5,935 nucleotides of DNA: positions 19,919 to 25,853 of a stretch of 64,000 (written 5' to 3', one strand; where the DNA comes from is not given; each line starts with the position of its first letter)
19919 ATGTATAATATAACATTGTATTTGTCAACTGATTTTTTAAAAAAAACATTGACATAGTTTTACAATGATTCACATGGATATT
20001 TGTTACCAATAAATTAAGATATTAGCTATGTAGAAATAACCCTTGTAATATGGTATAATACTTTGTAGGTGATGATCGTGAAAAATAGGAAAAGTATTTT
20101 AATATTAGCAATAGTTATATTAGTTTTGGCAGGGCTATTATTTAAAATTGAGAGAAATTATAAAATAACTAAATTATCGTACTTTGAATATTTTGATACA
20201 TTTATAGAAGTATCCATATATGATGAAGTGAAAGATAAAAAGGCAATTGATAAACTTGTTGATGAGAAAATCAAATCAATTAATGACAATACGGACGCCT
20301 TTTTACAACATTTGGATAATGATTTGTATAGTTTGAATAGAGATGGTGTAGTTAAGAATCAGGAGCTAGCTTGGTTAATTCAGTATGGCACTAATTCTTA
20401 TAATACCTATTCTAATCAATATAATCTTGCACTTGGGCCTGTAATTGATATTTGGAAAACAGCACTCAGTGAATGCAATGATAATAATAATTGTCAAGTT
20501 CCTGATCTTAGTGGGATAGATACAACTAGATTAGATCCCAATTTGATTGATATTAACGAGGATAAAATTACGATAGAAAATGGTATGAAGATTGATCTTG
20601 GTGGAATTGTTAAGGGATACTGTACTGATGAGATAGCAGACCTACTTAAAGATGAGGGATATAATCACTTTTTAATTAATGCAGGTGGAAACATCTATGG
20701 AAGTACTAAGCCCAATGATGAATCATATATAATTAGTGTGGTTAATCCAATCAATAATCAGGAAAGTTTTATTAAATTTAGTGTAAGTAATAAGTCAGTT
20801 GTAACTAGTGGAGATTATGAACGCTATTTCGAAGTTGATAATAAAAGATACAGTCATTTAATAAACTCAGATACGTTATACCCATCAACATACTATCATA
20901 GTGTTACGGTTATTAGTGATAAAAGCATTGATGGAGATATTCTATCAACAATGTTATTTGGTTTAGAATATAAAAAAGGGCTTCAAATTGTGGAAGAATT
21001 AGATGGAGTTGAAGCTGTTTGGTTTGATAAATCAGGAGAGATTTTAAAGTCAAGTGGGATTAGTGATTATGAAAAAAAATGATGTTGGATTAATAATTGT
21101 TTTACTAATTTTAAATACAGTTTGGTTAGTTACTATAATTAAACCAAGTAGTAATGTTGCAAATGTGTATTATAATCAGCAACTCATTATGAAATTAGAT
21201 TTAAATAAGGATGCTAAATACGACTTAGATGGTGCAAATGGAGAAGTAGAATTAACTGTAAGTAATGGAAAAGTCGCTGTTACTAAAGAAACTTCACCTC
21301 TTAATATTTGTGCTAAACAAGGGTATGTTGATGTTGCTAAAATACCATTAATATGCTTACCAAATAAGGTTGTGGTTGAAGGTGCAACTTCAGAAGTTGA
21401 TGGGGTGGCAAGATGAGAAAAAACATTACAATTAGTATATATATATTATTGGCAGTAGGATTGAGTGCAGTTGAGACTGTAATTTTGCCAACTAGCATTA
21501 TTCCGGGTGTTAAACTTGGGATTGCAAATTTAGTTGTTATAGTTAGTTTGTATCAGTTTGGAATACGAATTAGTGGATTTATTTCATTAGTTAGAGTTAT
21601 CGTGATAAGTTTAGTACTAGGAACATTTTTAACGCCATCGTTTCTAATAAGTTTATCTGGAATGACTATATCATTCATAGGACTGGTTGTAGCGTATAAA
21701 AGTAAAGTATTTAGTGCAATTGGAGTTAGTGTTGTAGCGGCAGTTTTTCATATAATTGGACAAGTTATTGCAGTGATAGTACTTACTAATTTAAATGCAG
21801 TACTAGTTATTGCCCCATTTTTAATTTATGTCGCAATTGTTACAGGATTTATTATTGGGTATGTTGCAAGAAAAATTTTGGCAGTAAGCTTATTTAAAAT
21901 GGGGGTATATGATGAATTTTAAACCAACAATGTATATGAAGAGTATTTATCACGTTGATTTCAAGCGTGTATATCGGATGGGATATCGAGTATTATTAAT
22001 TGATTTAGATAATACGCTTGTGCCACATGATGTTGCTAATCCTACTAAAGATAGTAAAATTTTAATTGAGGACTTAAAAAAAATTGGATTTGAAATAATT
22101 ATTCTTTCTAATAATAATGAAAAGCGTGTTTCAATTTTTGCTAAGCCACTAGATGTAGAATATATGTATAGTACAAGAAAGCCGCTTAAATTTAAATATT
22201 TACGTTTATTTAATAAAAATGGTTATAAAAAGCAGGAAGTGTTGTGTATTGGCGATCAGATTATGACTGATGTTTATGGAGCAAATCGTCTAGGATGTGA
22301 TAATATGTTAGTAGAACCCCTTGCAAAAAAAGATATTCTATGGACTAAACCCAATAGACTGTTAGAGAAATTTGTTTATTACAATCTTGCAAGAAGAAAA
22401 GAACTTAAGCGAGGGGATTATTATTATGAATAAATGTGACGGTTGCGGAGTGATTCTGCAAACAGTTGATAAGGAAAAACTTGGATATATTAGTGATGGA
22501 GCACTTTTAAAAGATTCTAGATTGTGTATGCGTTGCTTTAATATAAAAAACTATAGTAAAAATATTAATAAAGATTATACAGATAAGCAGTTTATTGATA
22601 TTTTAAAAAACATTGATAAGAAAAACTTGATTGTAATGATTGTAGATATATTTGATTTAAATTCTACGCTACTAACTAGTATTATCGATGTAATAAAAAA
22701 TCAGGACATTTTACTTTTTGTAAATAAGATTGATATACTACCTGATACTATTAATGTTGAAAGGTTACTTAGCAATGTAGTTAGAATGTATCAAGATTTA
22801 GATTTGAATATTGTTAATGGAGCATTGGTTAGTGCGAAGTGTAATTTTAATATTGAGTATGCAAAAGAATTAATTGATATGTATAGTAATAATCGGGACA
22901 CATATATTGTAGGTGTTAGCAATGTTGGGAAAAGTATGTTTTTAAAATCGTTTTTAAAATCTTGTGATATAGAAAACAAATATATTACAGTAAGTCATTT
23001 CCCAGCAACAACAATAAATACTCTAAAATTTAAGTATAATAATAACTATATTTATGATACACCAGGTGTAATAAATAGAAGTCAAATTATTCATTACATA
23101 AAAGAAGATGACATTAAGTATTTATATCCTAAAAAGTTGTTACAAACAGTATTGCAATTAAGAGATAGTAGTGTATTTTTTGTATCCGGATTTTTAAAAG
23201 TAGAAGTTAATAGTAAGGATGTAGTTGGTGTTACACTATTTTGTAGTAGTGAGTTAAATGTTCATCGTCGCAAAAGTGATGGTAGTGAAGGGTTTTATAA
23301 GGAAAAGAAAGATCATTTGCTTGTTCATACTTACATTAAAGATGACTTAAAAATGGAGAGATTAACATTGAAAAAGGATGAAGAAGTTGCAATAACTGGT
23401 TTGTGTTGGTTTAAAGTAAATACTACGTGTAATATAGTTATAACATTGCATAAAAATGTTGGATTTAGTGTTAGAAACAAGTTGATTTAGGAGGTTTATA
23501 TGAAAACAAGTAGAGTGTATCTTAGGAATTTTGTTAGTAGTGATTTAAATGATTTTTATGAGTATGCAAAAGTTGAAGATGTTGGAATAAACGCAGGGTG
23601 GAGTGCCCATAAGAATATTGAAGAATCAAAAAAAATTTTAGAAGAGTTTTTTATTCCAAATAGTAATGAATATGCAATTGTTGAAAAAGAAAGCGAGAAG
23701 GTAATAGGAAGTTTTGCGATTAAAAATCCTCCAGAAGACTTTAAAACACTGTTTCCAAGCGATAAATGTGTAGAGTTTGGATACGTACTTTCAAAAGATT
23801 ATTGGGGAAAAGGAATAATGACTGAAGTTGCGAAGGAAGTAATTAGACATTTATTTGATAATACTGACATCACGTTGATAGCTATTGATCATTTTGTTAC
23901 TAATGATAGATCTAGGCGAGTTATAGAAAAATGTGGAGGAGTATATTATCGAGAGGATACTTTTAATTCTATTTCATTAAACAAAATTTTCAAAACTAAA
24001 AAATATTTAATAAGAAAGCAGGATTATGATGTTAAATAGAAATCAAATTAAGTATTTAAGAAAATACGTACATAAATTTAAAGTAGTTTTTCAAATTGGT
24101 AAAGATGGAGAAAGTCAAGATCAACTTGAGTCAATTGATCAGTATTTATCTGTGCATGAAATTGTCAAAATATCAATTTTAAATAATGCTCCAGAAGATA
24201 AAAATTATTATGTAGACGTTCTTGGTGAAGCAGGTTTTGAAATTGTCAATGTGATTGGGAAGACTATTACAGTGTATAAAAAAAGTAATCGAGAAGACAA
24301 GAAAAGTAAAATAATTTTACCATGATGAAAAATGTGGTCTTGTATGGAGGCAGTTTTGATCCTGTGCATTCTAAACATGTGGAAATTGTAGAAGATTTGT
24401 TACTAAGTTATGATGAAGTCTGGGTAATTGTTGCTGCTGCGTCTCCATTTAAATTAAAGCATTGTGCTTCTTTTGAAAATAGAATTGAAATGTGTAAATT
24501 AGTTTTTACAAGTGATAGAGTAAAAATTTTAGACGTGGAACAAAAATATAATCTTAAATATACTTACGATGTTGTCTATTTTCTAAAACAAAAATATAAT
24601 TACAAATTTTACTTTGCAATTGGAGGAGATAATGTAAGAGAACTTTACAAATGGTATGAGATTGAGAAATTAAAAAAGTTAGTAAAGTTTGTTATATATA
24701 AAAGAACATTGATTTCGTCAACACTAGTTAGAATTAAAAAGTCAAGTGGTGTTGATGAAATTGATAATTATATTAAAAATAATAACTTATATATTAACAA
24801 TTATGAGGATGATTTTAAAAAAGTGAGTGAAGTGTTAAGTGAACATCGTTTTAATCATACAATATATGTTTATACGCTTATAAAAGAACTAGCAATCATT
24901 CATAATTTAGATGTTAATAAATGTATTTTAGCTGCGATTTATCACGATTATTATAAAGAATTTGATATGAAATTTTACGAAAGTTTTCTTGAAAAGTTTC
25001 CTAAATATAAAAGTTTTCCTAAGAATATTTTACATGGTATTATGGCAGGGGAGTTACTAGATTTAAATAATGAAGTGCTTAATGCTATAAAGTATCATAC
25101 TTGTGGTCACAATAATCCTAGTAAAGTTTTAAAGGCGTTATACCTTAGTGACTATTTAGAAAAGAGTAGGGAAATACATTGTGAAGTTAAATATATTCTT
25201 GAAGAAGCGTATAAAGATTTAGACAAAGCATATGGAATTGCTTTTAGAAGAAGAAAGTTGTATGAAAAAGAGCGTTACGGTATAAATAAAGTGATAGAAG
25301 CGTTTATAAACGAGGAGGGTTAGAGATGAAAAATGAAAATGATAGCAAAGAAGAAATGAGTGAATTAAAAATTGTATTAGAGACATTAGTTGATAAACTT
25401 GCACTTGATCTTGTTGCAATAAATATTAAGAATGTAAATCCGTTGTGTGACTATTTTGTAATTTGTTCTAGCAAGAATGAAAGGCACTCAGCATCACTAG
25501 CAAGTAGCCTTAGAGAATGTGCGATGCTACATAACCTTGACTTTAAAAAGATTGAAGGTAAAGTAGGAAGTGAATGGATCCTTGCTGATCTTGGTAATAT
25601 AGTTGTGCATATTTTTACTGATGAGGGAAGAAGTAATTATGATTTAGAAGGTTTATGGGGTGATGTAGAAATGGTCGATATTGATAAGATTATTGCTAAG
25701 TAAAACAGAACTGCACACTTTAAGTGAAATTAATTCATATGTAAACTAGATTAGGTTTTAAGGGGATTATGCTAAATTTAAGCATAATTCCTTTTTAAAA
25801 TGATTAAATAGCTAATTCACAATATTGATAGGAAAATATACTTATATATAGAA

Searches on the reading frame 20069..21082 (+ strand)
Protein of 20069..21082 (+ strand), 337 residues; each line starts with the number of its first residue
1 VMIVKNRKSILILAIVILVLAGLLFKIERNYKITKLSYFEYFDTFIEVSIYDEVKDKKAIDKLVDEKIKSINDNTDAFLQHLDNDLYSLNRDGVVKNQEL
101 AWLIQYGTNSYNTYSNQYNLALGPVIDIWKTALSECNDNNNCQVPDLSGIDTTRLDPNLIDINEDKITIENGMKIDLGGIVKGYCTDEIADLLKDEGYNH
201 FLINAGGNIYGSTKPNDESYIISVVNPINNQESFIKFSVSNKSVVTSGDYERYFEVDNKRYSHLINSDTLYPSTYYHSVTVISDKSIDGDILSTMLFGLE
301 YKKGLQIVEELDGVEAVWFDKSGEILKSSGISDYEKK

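Call 30: search_protein_families(library=pfam, proteins=[window:20069-21082:+], max_evalue=0.0001)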
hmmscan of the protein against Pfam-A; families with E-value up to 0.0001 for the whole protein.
window:20069-21082:+ (337 aa): 1 family
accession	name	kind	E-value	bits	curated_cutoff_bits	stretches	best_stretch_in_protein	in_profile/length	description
PF02424.20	ApbE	-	1.9e-57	195.2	25.6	1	42-318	1-266/266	ApbE family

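Call 61: find_homologous_proteins(query=window:20069-21082:+, max_evalue=1e-20)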
Query window:20069-21082:+ (337 aa): 3465 proteins with E <= 1e-20 among 7667 candidates; the best 120 are listed.
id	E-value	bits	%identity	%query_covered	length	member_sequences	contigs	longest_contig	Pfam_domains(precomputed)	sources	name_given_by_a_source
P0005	2.4e-215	732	100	99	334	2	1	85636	PF02424.21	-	-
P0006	8.4e-123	428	59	99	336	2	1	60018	PF02424.21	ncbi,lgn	ncbi:MAG: FAD:protein FMN transferase [Bacilli bacterium]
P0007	5.9e-119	415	57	99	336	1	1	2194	PF02424.21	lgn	-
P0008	1.8e-118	414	57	99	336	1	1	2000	PF02424.21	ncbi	-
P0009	1.9e-117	410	57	99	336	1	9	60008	PF02424.21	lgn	-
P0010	1.7e-115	404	55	98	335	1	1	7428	PF02424.21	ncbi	-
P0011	7.9e-115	402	55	98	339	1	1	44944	PF02424.21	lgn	-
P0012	9.8e-115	401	57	92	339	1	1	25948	PF02424.21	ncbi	-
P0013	4.6e-110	386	56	96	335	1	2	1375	PF02424.21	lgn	-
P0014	5.0e-109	383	54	96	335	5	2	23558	PF02424.21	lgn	-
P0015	4.6e-93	330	47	98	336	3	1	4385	PF02424.21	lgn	-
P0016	1.8e-92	328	48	98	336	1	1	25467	PF02424.21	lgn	-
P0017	4.9e-92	327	47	99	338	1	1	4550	PF02424.21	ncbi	-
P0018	1.1e-85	306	44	100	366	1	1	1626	PF02424.21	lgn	-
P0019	1.9e-84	302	48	90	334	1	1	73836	PF02424.21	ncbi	-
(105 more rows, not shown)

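Call 62: find_encoding_contigs(protein=P0006, flank=8000, max_places=3)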
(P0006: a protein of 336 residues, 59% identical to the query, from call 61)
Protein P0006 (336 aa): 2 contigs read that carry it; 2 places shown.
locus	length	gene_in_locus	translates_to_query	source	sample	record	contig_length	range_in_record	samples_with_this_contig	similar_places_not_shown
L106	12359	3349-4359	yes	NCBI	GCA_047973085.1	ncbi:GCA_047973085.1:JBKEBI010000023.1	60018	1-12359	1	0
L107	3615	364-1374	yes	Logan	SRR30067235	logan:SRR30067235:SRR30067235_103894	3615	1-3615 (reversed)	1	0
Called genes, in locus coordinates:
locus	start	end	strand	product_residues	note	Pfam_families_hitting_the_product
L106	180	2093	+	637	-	PF04069:OpuAC, PF00528:BPD_transp_1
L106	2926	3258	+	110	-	PF00571:CBS (faint)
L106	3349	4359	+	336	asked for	PF02424:ApbE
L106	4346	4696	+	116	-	PF07009:NusG_II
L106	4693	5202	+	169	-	PF07456:Hpre_diP_synt_I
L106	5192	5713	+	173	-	PF09419:PGP_phosphatase, PF00702:Hydrolase (weak), PF13242:Hydrolase_like (weak)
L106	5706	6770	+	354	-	PF03193:RsgA_GTPase, PF01926:MMR_HSR1, PF21516:YqeH-like_C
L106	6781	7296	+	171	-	PF13302:Acetyltransf_3, PF00583:Acetyltransf_1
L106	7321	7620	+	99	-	PF01985:CRS1_YhbY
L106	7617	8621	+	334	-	PF01467:CTP_transf_like, PF01966:HD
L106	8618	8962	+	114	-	PF02410:RsfS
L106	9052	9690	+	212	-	PF10531:SLBB, PF00633:HHH, PF12836:HHH_3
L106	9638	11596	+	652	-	PF03772:Competence, PF00753:Lactamase_B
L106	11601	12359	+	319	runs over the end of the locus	PF06144:DNA_pol3_delta, PF21694:DNA_pol3_delta_C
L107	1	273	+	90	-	?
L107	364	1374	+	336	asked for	PF02424:ApbE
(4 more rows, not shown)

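Call 63: find_encoding_contigs(protein=P0011, flank=8000, max_places=3)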
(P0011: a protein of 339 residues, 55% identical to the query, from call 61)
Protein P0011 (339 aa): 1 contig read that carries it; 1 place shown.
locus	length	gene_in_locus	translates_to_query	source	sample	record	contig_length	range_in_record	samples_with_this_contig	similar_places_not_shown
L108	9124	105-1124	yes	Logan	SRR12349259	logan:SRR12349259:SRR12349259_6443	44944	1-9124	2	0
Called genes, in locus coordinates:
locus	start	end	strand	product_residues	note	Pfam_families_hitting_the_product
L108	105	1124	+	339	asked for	PF02424:ApbE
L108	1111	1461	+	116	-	PF07009:NusG_II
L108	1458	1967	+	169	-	PF07456:Hpre_diP_synt_I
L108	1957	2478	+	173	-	PF09419:PGP_phosphatase (weak), PF08282:Hydrolase_3 (faint), PF13419:HAD_2 (faint), PF00702:Hydrolase, PF13242:Hydrolase_like (weak)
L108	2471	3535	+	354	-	PF03193:RsgA_GTPase (weak), PF01926:MMR_HSR1, PF21516:YqeH-like_C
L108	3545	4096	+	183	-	PF13302:Acetyltransf_3, PF00583:Acetyltransf_1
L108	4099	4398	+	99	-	PF01985:CRS1_YhbY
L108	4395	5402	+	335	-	PF01467:CTP_transf_like, PF01966:HD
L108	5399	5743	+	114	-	PF02410:RsfS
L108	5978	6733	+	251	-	PF03372:Exo_endo_phos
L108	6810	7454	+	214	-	PF10531:SLBB, PF22461:SLBB_2 (faint), PF14520:HHH_5 (faint), PF00633:HHH, PF12836:HHH_3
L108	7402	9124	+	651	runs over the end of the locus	PF03772:Competence, PF00753:Lactamase_B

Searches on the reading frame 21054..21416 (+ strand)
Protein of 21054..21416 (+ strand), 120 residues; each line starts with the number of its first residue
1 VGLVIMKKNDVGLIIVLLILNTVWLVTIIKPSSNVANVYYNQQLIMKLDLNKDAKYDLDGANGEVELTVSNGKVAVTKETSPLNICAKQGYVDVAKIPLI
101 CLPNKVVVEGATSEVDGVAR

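Call 30: search_protein_families(library=pfam, proteins=[window:21054-21416:+], max_evalue=0.0001)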
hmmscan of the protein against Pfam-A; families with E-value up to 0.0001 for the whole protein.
window:21054-21416:+ (120 aa): 1 family
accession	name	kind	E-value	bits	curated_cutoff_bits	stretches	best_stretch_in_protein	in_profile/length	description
PF07009.16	NusG_II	-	1.6e-18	67.3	29.6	1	14-109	2-102/107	NusG domain II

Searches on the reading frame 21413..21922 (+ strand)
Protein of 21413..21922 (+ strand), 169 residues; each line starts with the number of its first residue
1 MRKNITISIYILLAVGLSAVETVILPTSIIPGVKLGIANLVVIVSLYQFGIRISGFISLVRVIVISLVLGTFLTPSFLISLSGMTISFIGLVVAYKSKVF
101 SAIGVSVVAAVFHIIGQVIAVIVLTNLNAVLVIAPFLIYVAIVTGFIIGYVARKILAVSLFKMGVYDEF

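Call 30: search_protein_families(library=pfam, proteins=[window:21413-21922:+], max_evalue=0.0001)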
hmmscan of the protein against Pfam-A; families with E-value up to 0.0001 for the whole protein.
window:21413-21922:+ (169 aa): 1 family
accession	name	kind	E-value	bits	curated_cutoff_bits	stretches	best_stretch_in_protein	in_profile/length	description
PF07456.16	Hpre_diP_synt_I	-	1.4e-29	103.5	30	1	12-154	3-146/147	Heptaprenyl diphosphate synthase component I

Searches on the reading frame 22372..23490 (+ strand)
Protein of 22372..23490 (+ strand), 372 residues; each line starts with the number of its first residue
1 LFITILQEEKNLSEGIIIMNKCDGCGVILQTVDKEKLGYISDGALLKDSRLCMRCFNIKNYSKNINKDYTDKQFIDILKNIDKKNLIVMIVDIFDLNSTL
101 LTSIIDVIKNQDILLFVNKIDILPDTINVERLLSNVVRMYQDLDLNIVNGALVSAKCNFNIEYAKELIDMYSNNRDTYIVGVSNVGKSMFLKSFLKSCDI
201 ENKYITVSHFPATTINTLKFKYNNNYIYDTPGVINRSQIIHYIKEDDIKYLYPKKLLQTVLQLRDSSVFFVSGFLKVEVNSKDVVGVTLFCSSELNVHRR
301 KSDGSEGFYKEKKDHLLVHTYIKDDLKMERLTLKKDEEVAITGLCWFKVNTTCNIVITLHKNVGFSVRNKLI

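Call 30: search_protein_families(library=pfam, proteins=[window:22372-23490:+], max_evalue=0.0001)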
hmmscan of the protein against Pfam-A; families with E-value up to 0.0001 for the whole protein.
window:22372-23490:+ (372 aa): 3 families
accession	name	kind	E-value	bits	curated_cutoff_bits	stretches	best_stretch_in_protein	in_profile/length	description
PF01926.29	MMR_HSR1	-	2e-09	38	21.9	1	178-237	3-60/113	50S ribosome-binding GTPase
PF03193.22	RsgA_GTPase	-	1e-07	32.4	30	1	77-233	19-168/174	RsgA GTPase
PF21516.2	YqeH-like_C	-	1.5e-07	32.2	27.7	1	287-371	4-95/95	YqeH-like, C-terminal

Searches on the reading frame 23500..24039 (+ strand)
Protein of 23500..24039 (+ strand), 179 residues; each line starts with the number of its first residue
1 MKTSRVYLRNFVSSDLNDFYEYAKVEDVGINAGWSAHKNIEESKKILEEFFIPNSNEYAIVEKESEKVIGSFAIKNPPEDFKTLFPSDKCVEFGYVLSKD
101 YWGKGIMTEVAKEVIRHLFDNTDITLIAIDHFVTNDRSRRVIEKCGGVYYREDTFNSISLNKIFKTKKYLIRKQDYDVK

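Call 30: search_protein_families(library=pfam, proteins=[window:23500-24039:+], max_evalue=0.0001)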
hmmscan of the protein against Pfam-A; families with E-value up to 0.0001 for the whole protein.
window:23500-24039:+ (179 aa): 2 families
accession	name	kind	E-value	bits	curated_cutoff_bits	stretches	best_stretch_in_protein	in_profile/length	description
PF13302.13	Acetyltransf_3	-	8.2e-24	85.3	25.4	1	5-147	1-137/138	Acetyltransferase (GNAT) domain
PF00583.31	Acetyltransf_1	-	7e-12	46.1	20.7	1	44-146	22-115/116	Acetyltransferase (GNAT) family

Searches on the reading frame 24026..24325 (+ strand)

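Call 30: search_protein_families(library=pfam, proteins=[window:24026-24325:+], max_evalue=0.0001)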
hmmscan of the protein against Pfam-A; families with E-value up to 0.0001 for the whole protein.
window:24026-24325:+ (99 aa): 1 family
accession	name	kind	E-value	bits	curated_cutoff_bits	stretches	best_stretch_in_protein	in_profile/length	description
PF01985.26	CRS1_YhbY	-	1.7e-17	64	27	1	3-85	1-84/84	CRS1 / YhbY (CRM) domain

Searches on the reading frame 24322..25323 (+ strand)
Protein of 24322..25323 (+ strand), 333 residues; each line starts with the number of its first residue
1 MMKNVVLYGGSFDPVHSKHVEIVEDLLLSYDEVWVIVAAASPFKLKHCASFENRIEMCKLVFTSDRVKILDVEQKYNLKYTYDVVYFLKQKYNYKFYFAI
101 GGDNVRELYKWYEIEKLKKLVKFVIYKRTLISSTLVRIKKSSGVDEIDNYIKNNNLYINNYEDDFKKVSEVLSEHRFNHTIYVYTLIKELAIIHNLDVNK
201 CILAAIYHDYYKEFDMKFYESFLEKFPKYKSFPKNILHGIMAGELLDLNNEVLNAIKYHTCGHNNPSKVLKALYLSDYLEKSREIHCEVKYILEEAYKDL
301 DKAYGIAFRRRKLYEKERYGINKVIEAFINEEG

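Call 30: search_protein_families(library=pfam, proteins=[window:24322-25323:+], max_evalue=0.0001)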
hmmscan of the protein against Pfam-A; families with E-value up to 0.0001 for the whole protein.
window:24322-25323:+ (333 aa): 2 families
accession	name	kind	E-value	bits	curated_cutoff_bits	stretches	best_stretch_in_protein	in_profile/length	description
PF01467.32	CTP_transf_like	-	4e-17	63.1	21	1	7-135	1-114/133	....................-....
PF01966.28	HD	-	9.6e-11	42.4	22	1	176-280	1-114/116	HD domain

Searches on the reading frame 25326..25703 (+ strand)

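Call 30: search_protein_families(library=pfam, proteins=[window:25326-25703:+], max_evalue=0.0001)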
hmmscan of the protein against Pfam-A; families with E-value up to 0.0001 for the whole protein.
window:25326-25703:+ (125 aa): 1 family
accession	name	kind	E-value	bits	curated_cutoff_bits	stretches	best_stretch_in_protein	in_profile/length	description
PF02410.21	RsfS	-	1.7e-26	92.7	21.6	1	16-111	2-98/98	Ribosomal silencing factor during starvation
